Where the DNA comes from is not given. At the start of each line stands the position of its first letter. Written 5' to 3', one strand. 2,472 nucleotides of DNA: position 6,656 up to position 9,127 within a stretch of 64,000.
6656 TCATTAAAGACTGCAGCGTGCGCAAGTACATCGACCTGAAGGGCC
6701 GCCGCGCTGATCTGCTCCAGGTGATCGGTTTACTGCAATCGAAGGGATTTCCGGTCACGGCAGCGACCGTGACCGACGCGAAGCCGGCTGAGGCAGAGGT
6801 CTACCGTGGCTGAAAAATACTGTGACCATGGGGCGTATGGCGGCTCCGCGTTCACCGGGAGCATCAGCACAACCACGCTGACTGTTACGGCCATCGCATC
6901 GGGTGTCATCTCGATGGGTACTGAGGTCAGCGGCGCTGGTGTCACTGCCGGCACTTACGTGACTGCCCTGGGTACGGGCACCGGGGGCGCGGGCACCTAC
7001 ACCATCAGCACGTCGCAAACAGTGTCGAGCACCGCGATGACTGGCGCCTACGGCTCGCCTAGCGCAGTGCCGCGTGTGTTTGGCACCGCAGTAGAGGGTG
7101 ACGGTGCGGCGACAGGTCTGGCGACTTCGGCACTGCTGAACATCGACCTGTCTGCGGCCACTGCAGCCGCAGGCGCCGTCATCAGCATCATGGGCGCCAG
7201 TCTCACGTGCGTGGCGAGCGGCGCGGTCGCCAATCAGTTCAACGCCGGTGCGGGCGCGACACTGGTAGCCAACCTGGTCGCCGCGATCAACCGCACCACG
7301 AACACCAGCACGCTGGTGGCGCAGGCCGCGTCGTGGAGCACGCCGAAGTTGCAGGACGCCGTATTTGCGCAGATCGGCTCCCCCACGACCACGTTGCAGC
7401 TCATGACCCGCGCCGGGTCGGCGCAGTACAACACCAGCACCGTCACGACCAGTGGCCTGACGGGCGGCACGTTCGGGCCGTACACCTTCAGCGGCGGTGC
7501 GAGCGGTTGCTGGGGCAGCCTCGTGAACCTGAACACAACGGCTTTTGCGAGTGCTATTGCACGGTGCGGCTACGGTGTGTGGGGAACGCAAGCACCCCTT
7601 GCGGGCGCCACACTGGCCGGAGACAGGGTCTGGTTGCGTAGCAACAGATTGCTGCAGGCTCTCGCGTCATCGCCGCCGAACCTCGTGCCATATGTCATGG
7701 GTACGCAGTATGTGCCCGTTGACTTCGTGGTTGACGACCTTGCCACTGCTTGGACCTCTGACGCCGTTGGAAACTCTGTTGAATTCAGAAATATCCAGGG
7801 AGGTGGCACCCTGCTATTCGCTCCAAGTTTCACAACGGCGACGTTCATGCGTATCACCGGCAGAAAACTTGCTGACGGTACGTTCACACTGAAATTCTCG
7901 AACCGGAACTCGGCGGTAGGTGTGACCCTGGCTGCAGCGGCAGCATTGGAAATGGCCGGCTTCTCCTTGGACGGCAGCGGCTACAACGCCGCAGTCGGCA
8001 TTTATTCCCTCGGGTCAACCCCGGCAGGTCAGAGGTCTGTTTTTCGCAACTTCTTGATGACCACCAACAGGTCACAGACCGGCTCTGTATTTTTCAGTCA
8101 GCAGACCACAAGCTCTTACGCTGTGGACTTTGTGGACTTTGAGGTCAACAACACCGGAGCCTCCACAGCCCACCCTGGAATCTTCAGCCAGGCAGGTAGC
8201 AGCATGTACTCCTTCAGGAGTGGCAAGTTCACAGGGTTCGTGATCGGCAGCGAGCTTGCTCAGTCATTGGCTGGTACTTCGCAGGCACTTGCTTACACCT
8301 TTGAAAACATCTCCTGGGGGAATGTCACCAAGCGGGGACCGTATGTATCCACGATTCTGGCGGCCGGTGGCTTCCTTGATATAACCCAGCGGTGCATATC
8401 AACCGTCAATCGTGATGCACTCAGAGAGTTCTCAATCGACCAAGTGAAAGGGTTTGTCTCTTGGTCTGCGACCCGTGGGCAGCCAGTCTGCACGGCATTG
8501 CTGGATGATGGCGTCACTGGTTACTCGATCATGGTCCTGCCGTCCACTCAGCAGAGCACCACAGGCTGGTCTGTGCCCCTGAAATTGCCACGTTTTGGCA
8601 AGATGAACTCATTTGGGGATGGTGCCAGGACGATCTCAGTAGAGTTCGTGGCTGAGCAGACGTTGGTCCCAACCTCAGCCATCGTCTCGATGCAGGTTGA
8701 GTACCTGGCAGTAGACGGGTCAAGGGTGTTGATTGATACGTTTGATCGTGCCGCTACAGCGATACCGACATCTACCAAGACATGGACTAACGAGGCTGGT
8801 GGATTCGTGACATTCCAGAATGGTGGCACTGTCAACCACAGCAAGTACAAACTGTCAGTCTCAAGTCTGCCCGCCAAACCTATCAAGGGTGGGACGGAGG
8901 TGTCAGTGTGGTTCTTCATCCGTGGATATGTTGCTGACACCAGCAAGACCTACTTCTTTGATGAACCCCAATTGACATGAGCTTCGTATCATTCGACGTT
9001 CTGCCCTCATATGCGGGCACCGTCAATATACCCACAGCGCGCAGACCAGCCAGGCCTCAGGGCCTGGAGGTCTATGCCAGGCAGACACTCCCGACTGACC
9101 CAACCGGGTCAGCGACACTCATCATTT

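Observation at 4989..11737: Nine-gene, 6.7-kb putative virion-appendage module wedged between terminase and portal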

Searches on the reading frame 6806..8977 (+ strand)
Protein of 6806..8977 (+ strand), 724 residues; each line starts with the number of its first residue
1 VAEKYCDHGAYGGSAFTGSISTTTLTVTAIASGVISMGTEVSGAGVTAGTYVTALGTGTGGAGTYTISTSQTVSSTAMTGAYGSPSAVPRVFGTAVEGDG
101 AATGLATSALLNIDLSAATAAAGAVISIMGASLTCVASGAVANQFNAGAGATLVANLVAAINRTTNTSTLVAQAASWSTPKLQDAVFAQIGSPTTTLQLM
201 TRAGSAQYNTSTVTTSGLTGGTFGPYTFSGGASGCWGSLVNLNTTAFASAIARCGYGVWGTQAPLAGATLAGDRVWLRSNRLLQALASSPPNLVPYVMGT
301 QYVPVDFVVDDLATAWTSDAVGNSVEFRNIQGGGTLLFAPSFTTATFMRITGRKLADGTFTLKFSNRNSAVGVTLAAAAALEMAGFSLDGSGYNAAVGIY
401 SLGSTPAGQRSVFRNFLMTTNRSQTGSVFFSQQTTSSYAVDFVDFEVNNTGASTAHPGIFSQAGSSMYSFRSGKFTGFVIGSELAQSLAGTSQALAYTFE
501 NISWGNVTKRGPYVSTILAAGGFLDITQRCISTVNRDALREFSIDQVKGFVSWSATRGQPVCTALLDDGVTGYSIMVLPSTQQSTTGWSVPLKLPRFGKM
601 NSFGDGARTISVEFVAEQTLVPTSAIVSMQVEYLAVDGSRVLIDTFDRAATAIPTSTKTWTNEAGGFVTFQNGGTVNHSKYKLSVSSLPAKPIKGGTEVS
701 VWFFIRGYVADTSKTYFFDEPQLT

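Call 4: search_protein_families(library=pfam, proteins=[window:6806-8977:+], max_evalue=0.1)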
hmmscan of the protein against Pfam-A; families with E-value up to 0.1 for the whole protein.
window:6806-8977:+ (724 aa): 1 family
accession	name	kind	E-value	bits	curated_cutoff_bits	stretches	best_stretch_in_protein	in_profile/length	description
PF12154.13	HCMVantigenic_N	-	0.075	13.6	25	1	420-440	9-27/36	Glycoprotein B N-terminal antigenic domain of HCMV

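Call 5: search_protein_families(library=phrogs, proteins=[window:6806-8977:+], max_evalue=0.01)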
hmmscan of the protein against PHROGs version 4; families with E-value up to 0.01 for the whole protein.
window:6806-8977:+ (724 aa): 2 families
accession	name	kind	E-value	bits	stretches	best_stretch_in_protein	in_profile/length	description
phrog_38233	-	tail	4.2e-11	42.5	1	14-88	556-632/896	tail fiber protein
phrog_21413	-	unknown function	7.7e-09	35.7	1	15-131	400-515/595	-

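Call 30: search_solved_structures(query=window:6806-8977:+, max_evalue=1)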
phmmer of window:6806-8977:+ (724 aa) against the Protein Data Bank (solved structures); distinct sequences matched with E-value up to 1: 0.

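Call 73: find_homologous_proteins(query=window:6806-8977:+, region=1-724)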
Query window:6806-8977:+, residues 1-724 (724 aa): 78 proteins with E <= 0.001 among 8000 candidates. Only proteins of 398 to 1267 residues were searched: fused or split forms outside these lengths cannot appear, so this answer is no evidence that the protein stands alone or is whole; lengths 'longer' or 'shorter' looks for them.
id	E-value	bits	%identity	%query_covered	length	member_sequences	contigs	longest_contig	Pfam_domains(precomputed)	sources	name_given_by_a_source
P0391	0.0e+0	1553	100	100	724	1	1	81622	-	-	-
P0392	4.8e-189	648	49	99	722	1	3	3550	-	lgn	-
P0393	1.9e-179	616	47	100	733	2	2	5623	-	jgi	-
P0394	5.6e-172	592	46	100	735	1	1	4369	-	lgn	-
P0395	9.0e-165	568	45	100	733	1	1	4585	-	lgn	-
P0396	2.9e-160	553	45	100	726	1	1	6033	-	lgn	-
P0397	1.0e-154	535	46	100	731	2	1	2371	-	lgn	-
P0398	1.7e-151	524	44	99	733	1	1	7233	-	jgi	jgi:hypothetical protein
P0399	1.9e-150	521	43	99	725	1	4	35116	-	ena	-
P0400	1.2e-147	511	43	100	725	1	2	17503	-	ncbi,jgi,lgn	jgi:hypothetical protein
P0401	2.8e-147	510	42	100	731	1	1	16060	-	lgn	-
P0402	9.5e-147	508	43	100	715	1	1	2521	-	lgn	-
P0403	1.7e-145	504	44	99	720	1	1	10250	-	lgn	-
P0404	6.5e-145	502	42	99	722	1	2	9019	-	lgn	-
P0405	2.4e-144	500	41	100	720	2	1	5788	-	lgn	-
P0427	6.0e-125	436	41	100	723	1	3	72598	-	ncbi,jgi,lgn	jgi:hypothetical protein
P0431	1.0e-121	426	40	100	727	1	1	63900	-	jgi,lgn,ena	-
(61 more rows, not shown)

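Call 127: search_solved_structures(query=A7, max_evalue=1)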
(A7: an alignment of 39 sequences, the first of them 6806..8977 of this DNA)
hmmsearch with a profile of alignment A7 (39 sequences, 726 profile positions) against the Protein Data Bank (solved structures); distinct sequences matched with E-value up to 1: 1.
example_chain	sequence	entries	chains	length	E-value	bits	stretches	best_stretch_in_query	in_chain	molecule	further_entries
2i9w_A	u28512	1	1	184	0.83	11.3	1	685-725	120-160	Hypothetical protein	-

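Call 128: find_encoding_contigs(protein=P0427, flank=9000, max_places=1)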
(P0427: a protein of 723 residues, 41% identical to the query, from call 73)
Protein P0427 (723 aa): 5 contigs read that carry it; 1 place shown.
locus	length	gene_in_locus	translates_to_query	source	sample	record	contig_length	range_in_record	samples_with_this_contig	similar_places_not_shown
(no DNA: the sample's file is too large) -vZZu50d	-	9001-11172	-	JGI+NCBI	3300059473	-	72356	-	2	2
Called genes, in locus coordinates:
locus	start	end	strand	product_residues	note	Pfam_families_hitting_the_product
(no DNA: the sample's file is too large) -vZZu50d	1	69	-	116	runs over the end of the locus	-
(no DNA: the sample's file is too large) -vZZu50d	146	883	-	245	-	-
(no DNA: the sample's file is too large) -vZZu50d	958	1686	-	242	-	PF13479:AAA_24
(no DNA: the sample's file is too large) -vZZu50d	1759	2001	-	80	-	PF11753:DUF3310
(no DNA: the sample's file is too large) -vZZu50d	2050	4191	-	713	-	-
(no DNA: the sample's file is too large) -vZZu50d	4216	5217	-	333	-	-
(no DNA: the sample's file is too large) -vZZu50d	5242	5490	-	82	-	-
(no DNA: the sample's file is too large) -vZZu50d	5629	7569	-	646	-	PF17975:RNR_Alpha (weak), PF21995:RNR-II_ins_dom (weak), PF02867:Ribonuc_red_lgC (faint)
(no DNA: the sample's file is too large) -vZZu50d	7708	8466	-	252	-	PF02511:Thy1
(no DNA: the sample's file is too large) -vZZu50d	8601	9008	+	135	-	-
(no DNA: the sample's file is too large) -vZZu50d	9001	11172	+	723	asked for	-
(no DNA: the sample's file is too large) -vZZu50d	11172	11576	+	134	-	-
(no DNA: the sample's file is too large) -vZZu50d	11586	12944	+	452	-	-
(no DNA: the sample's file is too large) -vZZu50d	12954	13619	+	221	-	-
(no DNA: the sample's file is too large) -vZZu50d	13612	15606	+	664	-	PF09327:Phage_Tail_Tip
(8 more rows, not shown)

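Call 129: find_encoding_contigs(protein=P0431, flank=9000, max_places=1)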
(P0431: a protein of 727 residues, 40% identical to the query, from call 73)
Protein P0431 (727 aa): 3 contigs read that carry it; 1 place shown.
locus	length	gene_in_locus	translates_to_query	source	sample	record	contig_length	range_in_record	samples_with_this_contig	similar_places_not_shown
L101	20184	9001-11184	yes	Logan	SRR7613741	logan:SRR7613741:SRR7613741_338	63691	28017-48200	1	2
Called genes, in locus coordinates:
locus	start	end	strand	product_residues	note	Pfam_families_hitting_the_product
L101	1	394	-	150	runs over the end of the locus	-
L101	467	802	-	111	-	-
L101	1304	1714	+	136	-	PF08774:VRR_NUC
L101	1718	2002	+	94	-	-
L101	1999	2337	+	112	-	-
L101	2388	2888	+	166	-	-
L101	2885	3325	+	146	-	PF08291:Peptidase_M15_3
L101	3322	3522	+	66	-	-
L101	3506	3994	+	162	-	-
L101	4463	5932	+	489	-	PF03237:Terminase_6N, PF17289:Terminase_6C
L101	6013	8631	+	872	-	PF16510:P22_portal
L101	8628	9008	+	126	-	-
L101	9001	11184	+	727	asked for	-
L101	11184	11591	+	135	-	-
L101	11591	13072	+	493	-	-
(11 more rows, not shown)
